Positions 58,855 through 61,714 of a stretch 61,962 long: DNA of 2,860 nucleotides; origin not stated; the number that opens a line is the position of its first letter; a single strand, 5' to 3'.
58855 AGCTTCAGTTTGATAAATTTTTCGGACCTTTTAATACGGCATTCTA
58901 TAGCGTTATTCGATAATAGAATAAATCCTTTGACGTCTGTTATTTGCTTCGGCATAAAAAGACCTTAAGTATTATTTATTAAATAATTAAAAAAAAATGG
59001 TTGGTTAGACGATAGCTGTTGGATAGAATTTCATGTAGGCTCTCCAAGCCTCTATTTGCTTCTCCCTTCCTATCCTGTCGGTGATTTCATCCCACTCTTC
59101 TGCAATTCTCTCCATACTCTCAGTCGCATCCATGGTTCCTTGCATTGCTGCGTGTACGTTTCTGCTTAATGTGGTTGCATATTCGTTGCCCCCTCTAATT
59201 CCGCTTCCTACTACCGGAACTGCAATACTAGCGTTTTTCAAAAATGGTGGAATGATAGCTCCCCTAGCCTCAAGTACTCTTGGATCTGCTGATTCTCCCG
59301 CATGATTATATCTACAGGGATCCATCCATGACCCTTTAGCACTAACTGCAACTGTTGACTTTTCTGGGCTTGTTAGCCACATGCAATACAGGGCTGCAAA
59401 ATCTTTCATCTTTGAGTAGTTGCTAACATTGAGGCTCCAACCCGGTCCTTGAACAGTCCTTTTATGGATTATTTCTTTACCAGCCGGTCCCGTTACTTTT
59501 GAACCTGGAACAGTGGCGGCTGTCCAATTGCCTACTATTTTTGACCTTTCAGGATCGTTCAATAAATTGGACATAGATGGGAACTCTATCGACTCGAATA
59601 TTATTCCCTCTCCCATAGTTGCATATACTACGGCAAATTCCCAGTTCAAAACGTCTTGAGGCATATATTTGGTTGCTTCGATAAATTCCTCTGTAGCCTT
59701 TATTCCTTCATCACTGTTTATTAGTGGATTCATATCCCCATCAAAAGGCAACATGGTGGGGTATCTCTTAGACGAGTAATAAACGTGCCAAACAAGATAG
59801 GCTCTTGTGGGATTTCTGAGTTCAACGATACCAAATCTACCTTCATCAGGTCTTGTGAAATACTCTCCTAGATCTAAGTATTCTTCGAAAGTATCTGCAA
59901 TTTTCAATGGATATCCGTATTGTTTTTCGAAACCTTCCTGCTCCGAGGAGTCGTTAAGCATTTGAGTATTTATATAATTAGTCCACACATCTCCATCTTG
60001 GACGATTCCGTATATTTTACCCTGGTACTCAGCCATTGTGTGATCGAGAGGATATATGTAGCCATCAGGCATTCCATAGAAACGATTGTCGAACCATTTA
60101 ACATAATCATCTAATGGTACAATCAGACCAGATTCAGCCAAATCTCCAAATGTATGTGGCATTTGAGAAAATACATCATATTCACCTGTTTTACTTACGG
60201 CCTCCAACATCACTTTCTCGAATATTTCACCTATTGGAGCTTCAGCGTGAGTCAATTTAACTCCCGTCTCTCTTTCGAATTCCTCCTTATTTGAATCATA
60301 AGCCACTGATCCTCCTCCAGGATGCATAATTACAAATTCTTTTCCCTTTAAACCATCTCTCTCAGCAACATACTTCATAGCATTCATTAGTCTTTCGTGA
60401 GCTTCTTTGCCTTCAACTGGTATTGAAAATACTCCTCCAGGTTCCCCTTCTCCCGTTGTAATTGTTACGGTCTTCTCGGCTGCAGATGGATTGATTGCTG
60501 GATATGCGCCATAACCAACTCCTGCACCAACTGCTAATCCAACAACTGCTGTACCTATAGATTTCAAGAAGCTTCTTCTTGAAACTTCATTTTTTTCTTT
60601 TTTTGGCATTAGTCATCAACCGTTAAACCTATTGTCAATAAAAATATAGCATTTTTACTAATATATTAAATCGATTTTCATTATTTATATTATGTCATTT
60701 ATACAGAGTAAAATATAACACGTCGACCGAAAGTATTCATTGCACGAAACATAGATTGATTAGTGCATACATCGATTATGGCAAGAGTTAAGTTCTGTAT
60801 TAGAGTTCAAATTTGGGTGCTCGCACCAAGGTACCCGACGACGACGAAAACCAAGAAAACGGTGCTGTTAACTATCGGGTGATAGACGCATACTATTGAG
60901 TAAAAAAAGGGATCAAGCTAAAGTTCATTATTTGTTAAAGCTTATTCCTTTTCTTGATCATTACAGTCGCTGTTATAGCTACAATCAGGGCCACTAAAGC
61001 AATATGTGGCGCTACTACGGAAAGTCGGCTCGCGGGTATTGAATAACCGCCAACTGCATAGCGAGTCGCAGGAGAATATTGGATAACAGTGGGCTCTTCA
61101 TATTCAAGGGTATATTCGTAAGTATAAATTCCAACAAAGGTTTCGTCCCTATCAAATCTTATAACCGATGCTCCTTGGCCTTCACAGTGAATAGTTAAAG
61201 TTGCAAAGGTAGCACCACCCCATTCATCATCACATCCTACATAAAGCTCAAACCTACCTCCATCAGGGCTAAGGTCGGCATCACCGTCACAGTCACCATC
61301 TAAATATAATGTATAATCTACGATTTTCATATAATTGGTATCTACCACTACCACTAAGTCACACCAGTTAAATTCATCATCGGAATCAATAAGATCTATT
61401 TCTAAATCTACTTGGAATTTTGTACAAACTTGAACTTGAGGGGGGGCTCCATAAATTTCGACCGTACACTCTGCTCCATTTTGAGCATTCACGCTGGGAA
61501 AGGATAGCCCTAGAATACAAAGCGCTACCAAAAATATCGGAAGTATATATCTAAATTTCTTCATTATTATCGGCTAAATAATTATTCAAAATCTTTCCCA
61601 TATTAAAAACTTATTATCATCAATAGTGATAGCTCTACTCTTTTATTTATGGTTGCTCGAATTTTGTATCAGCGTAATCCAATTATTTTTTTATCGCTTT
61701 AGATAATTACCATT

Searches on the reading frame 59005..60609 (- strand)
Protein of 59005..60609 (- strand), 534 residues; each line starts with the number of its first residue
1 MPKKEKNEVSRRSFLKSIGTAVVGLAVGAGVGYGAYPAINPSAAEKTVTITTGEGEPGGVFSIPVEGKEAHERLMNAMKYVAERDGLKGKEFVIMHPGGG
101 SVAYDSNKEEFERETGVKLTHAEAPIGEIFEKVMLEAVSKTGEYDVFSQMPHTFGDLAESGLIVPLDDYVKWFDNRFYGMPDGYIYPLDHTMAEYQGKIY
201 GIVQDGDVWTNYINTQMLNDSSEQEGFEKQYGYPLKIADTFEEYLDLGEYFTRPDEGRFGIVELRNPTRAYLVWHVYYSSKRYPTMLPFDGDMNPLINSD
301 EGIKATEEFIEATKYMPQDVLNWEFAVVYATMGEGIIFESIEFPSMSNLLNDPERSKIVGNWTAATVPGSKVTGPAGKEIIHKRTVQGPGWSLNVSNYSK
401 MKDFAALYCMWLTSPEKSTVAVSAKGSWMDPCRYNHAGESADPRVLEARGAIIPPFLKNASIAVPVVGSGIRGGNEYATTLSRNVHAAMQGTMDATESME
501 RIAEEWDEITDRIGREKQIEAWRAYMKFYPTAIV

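Call 15: search_protein_families(library=pfam, proteins=[window:59005-60609:-], max_evalue=0.1)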
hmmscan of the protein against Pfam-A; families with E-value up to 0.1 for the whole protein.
window:59005-60609:- (534 aa): 3 families
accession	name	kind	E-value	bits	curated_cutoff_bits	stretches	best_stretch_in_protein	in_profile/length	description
PF13416.11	SBP_bac_8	-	1.5e-11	45.1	27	1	109-419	4-250/279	Bacterial extracellular solute-binding protein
PF01547.30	SBP_bac_1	-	0.00032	21.2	26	1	108-416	14-304/307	Bacterial extracellular solute-binding protein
PF10399.14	UCR_Fe-S_N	-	0.065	13.1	24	0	2-30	2-28/41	Ubiquitinol-cytochrome C reductase Fe-S subunit TAT signal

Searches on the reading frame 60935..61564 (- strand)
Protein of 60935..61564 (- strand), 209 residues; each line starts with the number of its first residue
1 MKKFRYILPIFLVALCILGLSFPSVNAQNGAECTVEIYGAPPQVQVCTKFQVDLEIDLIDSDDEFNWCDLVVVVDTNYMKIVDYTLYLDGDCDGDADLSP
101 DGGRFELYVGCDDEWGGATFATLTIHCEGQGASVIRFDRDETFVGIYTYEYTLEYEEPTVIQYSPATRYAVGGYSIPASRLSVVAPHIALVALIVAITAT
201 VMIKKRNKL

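Call 15: search_protein_families(library=pfam, proteins=[window:60935-61564:-], max_evalue=0.1)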
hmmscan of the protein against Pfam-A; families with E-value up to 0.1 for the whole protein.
window:60935-61564:- (209 aa): 1 family
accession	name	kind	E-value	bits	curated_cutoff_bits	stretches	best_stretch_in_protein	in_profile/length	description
PF20130.4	DUF6520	-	0.054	14.3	25.4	0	1-44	1-47/83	Family of unknown function (DUF6520)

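Call 34: search_protein_families(library=ncbifam, proteins=[window:60935-61564:-], max_evalue=0.05)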
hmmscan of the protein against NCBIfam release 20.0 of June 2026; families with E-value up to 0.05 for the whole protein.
window:60935-61564:- (209 aa): 0 families

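Call 67: search_protein_families(library=padloc, proteins=[window:60935-61564:-], max_evalue=0.01)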
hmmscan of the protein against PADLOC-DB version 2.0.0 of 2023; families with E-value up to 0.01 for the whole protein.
window:60935-61564:- (209 aa): 0 families
